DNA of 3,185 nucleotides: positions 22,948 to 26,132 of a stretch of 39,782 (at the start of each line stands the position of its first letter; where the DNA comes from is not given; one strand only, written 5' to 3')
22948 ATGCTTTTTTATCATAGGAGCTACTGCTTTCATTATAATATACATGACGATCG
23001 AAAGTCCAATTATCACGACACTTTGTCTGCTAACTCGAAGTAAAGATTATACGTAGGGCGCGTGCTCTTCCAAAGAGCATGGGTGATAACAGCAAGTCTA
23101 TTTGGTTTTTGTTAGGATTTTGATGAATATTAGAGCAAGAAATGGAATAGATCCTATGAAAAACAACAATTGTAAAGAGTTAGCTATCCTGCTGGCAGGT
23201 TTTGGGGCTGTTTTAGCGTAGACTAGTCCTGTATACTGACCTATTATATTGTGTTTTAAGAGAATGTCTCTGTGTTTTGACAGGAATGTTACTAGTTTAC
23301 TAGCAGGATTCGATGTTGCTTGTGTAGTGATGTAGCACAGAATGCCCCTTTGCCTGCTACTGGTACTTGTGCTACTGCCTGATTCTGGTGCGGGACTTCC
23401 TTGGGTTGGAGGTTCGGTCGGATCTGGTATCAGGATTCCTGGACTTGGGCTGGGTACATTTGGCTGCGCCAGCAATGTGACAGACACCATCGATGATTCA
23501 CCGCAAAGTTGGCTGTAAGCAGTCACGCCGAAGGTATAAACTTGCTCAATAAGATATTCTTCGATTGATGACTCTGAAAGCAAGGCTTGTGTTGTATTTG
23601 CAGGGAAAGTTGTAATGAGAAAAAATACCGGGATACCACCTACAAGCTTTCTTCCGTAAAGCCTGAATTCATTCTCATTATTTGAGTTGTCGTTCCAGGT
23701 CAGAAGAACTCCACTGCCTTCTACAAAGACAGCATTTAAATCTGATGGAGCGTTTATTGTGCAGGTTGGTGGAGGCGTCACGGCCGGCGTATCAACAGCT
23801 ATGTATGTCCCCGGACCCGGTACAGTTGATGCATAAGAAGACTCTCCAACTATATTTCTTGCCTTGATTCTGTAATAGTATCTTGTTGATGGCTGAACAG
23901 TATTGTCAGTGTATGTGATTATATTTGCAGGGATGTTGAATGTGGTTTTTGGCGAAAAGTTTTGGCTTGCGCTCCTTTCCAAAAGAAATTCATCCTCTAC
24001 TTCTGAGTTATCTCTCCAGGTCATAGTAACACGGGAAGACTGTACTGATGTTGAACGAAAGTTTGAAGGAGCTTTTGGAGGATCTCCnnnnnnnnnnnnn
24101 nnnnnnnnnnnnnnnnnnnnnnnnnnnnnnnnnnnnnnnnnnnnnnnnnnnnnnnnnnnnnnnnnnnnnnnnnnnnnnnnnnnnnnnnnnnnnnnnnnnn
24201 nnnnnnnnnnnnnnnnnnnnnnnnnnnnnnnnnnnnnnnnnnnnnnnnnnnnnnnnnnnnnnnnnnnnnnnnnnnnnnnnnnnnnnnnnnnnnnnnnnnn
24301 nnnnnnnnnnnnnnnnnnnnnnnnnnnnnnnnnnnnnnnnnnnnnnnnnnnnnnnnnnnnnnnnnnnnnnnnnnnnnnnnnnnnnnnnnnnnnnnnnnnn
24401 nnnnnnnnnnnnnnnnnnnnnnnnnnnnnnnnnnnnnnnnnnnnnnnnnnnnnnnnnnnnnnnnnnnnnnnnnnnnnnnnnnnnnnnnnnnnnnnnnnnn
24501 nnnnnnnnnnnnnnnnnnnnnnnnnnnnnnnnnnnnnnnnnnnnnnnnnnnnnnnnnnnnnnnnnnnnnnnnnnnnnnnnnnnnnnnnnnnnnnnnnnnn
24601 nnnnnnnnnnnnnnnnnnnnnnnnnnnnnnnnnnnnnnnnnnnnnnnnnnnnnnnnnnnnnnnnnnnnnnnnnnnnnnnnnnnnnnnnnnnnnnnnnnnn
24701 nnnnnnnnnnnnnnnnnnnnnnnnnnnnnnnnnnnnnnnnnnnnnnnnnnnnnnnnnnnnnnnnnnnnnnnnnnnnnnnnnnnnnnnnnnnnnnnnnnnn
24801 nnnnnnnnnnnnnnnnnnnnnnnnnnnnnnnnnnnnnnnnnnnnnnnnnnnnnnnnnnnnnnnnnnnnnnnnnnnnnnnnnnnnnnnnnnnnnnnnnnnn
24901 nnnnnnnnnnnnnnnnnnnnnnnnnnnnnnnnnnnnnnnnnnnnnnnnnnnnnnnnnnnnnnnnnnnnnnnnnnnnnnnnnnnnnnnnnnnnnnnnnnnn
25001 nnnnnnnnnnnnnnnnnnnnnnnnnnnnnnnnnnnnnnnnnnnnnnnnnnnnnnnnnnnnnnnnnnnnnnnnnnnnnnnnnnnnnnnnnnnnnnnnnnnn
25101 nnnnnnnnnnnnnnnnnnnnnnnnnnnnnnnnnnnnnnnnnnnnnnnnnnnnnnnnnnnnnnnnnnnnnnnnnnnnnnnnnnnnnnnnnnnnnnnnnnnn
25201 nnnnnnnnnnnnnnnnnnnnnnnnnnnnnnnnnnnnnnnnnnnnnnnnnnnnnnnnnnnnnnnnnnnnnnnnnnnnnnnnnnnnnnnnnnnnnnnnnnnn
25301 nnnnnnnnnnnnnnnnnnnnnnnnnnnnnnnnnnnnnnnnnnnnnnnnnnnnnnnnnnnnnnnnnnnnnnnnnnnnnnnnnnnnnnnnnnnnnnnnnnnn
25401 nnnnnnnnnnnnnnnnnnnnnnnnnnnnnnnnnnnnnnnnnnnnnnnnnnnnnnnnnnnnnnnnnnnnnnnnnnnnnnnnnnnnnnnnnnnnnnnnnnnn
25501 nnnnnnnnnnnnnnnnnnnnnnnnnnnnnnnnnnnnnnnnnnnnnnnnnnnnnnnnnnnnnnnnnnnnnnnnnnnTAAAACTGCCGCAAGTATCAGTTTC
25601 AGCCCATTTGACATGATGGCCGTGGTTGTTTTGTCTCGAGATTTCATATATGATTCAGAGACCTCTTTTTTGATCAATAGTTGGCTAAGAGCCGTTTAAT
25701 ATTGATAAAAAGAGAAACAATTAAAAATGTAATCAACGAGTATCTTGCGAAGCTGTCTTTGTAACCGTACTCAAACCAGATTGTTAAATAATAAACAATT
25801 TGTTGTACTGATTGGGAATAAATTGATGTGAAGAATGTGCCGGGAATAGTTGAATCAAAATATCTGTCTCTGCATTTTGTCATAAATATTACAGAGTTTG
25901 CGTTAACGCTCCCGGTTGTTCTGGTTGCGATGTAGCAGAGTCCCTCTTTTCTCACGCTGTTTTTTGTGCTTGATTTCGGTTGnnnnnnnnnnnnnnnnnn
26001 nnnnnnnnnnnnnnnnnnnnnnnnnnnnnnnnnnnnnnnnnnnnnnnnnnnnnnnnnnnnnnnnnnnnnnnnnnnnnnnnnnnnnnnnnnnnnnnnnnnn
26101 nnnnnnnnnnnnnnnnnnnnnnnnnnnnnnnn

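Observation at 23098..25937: Divergent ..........-type (CFI-box-like) C-terminal anchor on both giant proteins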

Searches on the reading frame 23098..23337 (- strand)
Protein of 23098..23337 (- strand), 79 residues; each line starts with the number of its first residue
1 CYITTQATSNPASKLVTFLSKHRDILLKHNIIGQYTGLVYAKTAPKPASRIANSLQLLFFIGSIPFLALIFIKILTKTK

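Call 6: search_protein_families(library=ncbifam, proteins=[window:23098-23337:-], max_evalue=10)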
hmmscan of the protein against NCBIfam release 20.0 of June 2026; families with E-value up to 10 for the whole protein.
window:23098-23337:- (79 aa): 1 family
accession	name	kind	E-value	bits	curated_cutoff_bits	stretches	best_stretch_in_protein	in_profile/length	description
NF041770.1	CFI_box_CTERM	domain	1.2e-06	28.2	40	1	1-55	1-55/69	CFI-box-CTERM domain-containing protein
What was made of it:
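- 23101..23337 (-): CFI-box-like domain of B (79 aa), starting at the invariant Cys (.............). It keeps a remnant of the SPP motif (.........) and the helix-4 proline (GSIPFL). NF041770 28.2 bits, E 1.2e-6, profile positions 1-55 of 69 (call 6).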

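Call 7: search_protein_families(library=pfam, proteins=[window:23098-23337:-], max_evalue=10)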
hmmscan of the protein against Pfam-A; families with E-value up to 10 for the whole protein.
window:23098-23337:- (79 aa): 1 family
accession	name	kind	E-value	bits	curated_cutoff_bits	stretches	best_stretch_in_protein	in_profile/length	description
PF18771.7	APOBEC3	-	0.11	13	27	1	1-28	56-83/137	APOBEC3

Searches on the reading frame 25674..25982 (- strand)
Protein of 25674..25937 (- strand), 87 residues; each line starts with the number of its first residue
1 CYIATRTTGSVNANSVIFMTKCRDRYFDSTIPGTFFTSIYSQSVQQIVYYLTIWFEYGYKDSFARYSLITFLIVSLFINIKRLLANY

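Call 6: search_protein_families(library=ncbifam, proteins=[window:25674-25937:-], max_evalue=10)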
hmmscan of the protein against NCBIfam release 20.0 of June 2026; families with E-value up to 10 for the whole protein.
window:25674-25937:- (87 aa): 1 family
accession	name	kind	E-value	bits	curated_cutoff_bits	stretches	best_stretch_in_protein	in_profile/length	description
NF041770.1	CFI_box_CTERM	domain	2.5e-06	27.2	40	1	1-50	1-50/69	CFI-box-CTERM domain-containing protein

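Call 7: search_protein_families(library=pfam, proteins=[window:25674-25937:-], max_evalue=10)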
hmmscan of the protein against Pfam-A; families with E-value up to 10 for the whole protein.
window:25674-25937:- (87 aa): 0 families

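Call 16: find_homologous_proteins(query=A1, max_evalue=10)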
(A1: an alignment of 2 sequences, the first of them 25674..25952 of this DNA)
Query A1 (2 sequences): 5 candidates shared short words with the query, none scored E <= 10.
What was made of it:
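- Tried and rejected: The tail alignment found nothing (call 16).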

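Call 40: predict_structure(alignment_id=A2)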
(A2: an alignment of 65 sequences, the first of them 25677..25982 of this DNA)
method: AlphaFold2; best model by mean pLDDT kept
length: 102 residues; sequences in the alignment: 65
mean_pLDDT: 77.5   pTM: 0.43
mean pLDDT of the five models: 77.5, 77.4, 77.2, 76.6, 75.5
residues with pLDDT >= 90: 15; 70-90: 60; 50-70: 22; < 50: 5
segments of 3 or more residues with pLDDT < 50: none
pLDDT, mean of each block of 10 residues (from residue 1): 54 51 73 86 87 85 80 74 89 93 89
secondary structure, 60 per line:
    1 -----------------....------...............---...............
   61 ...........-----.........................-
elements in order: H18-21 H28-42 H46-71 H77-101
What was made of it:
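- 25677..25937 (-): CFI-box-like domain of A (aa 756-842, 87 aa), starting at the invariant Cys (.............). AF2 helices at box positions 3-6, 13-27, 31-56 and 62-86 (call 40).
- Tail A has helices at box positions 3-6, 13-27, 31-56 and 62-86 (call 40). The model of tail A is only moderately confident (pLDDT 77.5, pTM 0.43, call 40).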

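Call 42: search_protein_representatives(alignment_id=A1)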
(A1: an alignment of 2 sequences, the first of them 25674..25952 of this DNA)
Query: 2 sequences, 96 profile positions. Proteins with E-value up to 0.001 (for the whole library): 17; up to 1e-10: 2; up to 1e-30: 2. The best 17 are listed.
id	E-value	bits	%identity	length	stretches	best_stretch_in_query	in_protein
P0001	1.4e-43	163.1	-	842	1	1-96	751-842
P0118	9.7e-36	138.0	-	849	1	1-84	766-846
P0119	4.0e-10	55.9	-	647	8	3-38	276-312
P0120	3.9e-07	46.3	-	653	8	26-48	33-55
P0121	3.5e-05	40.1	-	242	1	6-59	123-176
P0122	1.4e-04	38.1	-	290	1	6-62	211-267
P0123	1.7e-04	37.8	-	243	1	2-88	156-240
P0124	3.4e-04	36.9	-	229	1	4-50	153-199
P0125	3.5e-04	36.8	-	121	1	3-58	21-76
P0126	4.1e-04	36.6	-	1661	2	6-91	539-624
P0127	6.2e-04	36.0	-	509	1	1-58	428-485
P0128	6.4e-04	36.0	-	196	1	4-63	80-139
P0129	8.0e-04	35.7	-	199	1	4-59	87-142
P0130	8.1e-04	35.7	-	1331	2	4-64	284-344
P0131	8.3e-04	35.6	-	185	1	6-66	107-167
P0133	9.2e-04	35.5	-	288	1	5-91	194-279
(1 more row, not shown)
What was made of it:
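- On NCBIfam NF041770 CFI-box-CTERM: It gave 13 hits at E 3.5e-5 to 9e-4, apart from A, B and two junk repeat ORFs (call 42).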

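Call 45: fold_search(model_id=the predicted structure, library=pdb)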
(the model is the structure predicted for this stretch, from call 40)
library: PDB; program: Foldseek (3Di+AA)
matches with E <= 10: 0; with E <= 0.001: 0
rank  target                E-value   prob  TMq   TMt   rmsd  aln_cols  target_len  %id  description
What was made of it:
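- Tried and rejected: Foldseek against the PDB with the tail A model gave 0 hits (call 45).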

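Call 50: find_encoding_contigs(protein=P0126, flank=8000, max_places=2)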
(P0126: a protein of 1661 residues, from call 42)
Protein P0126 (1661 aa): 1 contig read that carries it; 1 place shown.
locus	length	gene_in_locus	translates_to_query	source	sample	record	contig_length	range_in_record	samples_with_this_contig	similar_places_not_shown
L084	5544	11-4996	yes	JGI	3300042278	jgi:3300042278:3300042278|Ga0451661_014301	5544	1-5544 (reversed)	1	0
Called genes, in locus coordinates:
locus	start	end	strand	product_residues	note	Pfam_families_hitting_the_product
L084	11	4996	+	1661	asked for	-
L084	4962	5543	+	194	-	?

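Call 51: find_encoding_contigs(protein=P0124, flank=8000, max_places=2)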
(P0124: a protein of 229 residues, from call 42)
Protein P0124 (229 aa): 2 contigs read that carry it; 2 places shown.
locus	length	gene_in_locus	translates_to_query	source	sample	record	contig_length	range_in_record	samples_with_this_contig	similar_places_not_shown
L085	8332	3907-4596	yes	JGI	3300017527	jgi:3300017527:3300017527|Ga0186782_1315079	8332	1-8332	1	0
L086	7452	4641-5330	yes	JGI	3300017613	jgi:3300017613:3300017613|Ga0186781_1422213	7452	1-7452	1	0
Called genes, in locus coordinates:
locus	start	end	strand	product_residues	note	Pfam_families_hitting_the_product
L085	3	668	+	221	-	?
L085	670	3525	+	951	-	PF04313:HSDR_N, PF04851:ResIII, PF00176:SNF2-rel_dom (faint), PF00270:DEAD, PF18766:SWI2_SNF2, PF22679:T1R_D3-like, PF12008:EcoR124_C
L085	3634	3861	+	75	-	-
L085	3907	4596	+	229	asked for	-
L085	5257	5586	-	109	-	-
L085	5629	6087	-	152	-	-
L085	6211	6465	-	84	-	-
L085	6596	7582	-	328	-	PF12987:DUF3871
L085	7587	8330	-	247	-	?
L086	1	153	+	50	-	?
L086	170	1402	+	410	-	PF01420:Methylase_S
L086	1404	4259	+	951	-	PF04313:HSDR_N, PF04851:ResIII, PF00176:SNF2-rel_dom (faint), PF00270:DEAD, PF18766:SWI2_SNF2, PF22679:T1R_D3-like, PF12008:EcoR124_C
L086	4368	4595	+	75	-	-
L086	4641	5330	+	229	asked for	-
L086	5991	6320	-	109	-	-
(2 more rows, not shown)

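Call 52: search_protein_families(library=pfam, proteins=[P0121, P0122, P0123, P0124, P0126, P0127, P0129, P0130, P0131, P0133], max_evalue=0.01)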
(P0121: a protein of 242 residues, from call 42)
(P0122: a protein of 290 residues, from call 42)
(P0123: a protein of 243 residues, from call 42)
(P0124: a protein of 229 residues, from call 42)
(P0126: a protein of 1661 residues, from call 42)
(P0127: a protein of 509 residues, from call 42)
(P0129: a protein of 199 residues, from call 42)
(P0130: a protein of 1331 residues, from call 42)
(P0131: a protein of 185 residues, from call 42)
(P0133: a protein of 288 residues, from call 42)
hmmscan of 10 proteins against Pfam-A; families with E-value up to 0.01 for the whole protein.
P0121 (242 aa): 1 family
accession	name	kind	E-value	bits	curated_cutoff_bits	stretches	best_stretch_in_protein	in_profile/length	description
PF13248.11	Zn_ribbon_3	-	0.0045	16.9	27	0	46-66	3-22/26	zinc-ribbon domain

P0122 (290 aa): 1 family
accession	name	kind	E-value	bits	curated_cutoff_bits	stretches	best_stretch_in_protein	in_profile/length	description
PF18735.6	HEPN_RiboL-PSP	-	0.0026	18.1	28.4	0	167-198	151-184/191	RiboL-PSP-HEPN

P0123 (243 aa): 0 families

P0124 (229 aa): 0 families

P0126 (1661 aa): 0 families

P0127 (509 aa): 30 families (the best 25 are shown)
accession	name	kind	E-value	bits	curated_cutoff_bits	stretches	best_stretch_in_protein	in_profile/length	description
PF00515.34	TPR_1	-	1.6e-32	110.4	27.8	3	114-147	1-34/34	Tetratricopeptide repeat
PF07719.23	TPR_2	-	3.9e-32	108.1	27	3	115-147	2-34/34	Tetratricopeptide repeat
PF13181.12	TPR_8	-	1.4e-29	100.2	25.7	3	82-113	3-34/34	Tetratricopeptide repeat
PF13414.12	TPR_11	-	1.5e-29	101.8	26.8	4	87-128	1-42/42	TPR repeat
PF14559.12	TPR_19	-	2.2e-27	95.6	25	3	20-71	4-55/68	Tetratricopeptide repeat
PF13428.12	TPR_14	-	3e-23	80.4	23.5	2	116-154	3-41/44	Tetratricopeptide repeat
PF13424.12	TPR_12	-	2.4e-22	79.3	30.1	3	81-143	4-74/77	Tetratricopeptide repeat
PF13431.12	TPR_17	-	1.4e-21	75.3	24.4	1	103-133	2-32/34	Tetratricopeptide repeat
PF13432.12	TPR_16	-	1.2e-17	64.4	32.7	1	97-146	14-63/65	Tetratricopeptide repeat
PF13176.12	TPR_7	-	1.4e-16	59.6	27.9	1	43-69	1-27/36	Tetratricopeptide repeat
PF13174.12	TPR_6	-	3.7e-16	59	26.3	1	117-146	3-32/33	Tetratricopeptide repeat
PF13371.12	TPR_9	-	2.6e-13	50.2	35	1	88-151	3-66/73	Tetratricopeptide repeat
PF23914.1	TPR_CcmH_CycH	-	2e-12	47.6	42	1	107-153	43-89/158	Cytochrome c-type biogenesis protein H TPR domain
PF24575.1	TPR_Slam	-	1.6e-10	41.8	35.2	0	84-133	51-100/104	Surface lipoprotein assembly modifier, N-terminal TPR repeats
PF13374.12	TPR_10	-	3.2e-09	36.9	27.5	0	42-68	3-29/42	Tetratricopeptide repeat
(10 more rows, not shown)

P0129 (199 aa): 0 families

P0130 (1331 aa): 0 families

P0131 (185 aa): 0 families

P0133 (288 aa): 0 families

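Call 53: search_protein_families(library=ncbifam, proteins=[P0121, P0122, P0123, P0124, P0125, P0126, P0127, P0129, P0131, P0133], max_evalue=0.01)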
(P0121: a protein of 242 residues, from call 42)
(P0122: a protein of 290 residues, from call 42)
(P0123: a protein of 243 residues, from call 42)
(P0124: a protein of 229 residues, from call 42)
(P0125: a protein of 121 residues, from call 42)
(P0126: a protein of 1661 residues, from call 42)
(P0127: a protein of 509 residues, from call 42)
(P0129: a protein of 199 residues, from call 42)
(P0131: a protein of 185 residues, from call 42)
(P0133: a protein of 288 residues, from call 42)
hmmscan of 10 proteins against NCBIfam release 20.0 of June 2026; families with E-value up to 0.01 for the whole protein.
P0121 (242 aa): 1 family
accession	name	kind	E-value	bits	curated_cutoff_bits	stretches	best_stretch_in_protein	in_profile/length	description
NF041770.1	CFI_box_CTERM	domain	2.5e-25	88.1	40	1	123-191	1-69/69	CFI-box-CTERM domain-containing protein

P0122 (290 aa): 2 families
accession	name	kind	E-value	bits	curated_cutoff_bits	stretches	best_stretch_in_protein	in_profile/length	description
NF041770.1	CFI_box_CTERM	domain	4.9e-22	77.5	40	1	211-276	1-66/69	CFI-box-CTERM domain-containing protein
NF011546.0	PRK14976.1-3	equivalog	0.00055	19.3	347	1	41-115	199-269/297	5'-3' exonuclease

P0123 (243 aa): 1 family
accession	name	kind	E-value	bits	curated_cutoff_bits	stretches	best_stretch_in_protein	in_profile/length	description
NF041770.1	CFI_box_CTERM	domain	7.9e-23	80.1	40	1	160-224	1-65/69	CFI-box-CTERM domain-containing protein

P0124 (229 aa): 1 family
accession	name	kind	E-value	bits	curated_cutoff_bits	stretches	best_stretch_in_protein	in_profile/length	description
NF041770.1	CFI_box_CTERM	domain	2.4e-17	62.5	40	1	155-219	1-65/69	CFI-box-CTERM domain-containing protein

P0125 (121 aa): 1 family
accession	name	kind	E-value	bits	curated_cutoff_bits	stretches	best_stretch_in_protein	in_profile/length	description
NF041770.1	CFI_box_CTERM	domain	4.7e-26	90.4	40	1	24-92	1-69/69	CFI-box-CTERM domain-containing protein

P0126 (1661 aa): 1 family
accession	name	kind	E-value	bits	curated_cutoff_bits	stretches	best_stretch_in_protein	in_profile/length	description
NF041770.1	CFI_box_CTERM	domain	5.6e-48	160.6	40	2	539-606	1-68/69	CFI-box-CTERM domain-containing protein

P0127 (509 aa): 40 families (the best 25 are shown)
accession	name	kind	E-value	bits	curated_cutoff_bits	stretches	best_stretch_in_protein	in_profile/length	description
NF041770.1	CFI_box_CTERM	domain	2.8e-22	78.3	40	1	433-499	1-67/69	CFI-box-CTERM domain-containing protein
TIGR02917.1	PEP_TPR_lipo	equivalog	4.1e-22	77.9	312.2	2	85-233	606-755/899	XrtA/PEP-CTERM system TPR-repeat protein PrsT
NF040959.1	MamA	equivalog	4.8e-22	78.4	200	3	48-161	44-152/204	magnetosome protein MamA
NF047507.1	TPR_BatC_Lepto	exception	5.9e-21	74.9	175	2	115-172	97-154/214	TPR repeat-containing protein BatC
TIGR02521.1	type_IV_pilW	equivalog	1.2e-18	67.5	154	2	82-149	33-100/234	type IV pilus biogenesis/stability protein PilW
NF033762.1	social_mot_Tgl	equivalog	4.3e-18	65.6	225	1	24-179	83-233/252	social motility TPR repeat lipoprotein Tgl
NF033920.0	C39_PA2778_fam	equivalog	3.5e-13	49.5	150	1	83-144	193-254/255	PA2778 family cysteine peptidase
NF047558.1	TPR_END_plus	domain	7.7e-13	48.2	32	1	275-303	5-34/56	TPR end-of-group domain-containing protein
NF008391.2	PRK11189.1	equivalog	2.1e-12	47.2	250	2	1-71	59-129/297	lipoprotein NlpI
NF002725.1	PRK02603.1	equivalog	6.7e-12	45.8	143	3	114-182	72-138/173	photosystem I assembly protein Ycf3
TIGR02552.1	LcrH_SycD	equivalog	9.1e-12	44.9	104.8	1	85-148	57-120/136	SycD/LcrH family type III secretion system chaperone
TIGR00990.1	3a0801s09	subfamily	8.5e-11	41.2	757.25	1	85-311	335-550/615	mitochondrial import receptor subunit TOM70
NF053720.1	NsdA_fam_reg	subfamily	9.4e-11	41.9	75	1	242-308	300-367/432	NsdA family TPR-like regulatory protein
NF008757.0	PRK11788.1-5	equivalog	4e-10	39.4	363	1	3-236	103-333/388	lipopolysaccharide assembly protein LapB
NF008520.0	PRK11447.1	equivalog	9.2e-10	37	858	1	92-150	281-339/1157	cellulose synthase complex outer membrane protein BcsC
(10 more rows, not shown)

P0129 (199 aa): 1 family
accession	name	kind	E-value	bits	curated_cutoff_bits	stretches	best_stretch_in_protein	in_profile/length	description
NF041770.1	CFI_box_CTERM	domain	5.8e-25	86.9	40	1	89-157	1-69/69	CFI-box-CTERM domain-containing protein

P0131 (185 aa): 1 family
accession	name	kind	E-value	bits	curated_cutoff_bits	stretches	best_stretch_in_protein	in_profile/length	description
NF041770.1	CFI_box_CTERM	domain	1.2e-19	69.9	40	1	107-172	1-66/69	CFI-box-CTERM domain-containing protein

P0133 (288 aa): 1 family
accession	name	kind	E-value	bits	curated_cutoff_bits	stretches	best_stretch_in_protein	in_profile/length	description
NF041770.1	CFI_box_CTERM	domain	4.5e-21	74.4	40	1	195-259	1-65/69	CFI-box-CTERM domain-containing protein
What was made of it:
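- On NCBIfam NF041770 CFI-box-CTERM: 10 of 10 tested hits score 62-160 bits on NF041770 (call 53).
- All 10 tested are NF041770 members at 62-160 bits (calls 42, 53).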

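Call 71: search_protein_families(library=pfam, proteins=[P0125, P0129, P0128], max_evalue=10)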
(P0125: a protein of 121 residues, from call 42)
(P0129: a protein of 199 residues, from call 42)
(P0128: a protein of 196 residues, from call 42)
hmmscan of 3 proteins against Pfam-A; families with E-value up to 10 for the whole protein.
P0125 (121 aa): 0 families

P0129 (199 aa): 4 families
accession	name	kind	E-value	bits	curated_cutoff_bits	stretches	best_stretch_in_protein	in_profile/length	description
PF13248.11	Zn_ribbon_3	-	0.036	14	27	1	35-49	2-16/26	zinc-ribbon domain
PF04872.18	Pox_L5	-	0.14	12.5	24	1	24-46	41-63/79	Poxvirus L5 protein family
PF21276.3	ZNF512_C2HC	-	0.3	11.2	27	1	32-45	10-23/38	Zinc finger protein 512, C2HC zinc finger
PF10601.15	zf-LITAF-like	-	1.7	9.3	23.8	1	10-48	30-69/70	LITAF-like zinc ribbon domain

P0128 (196 aa): 0 families
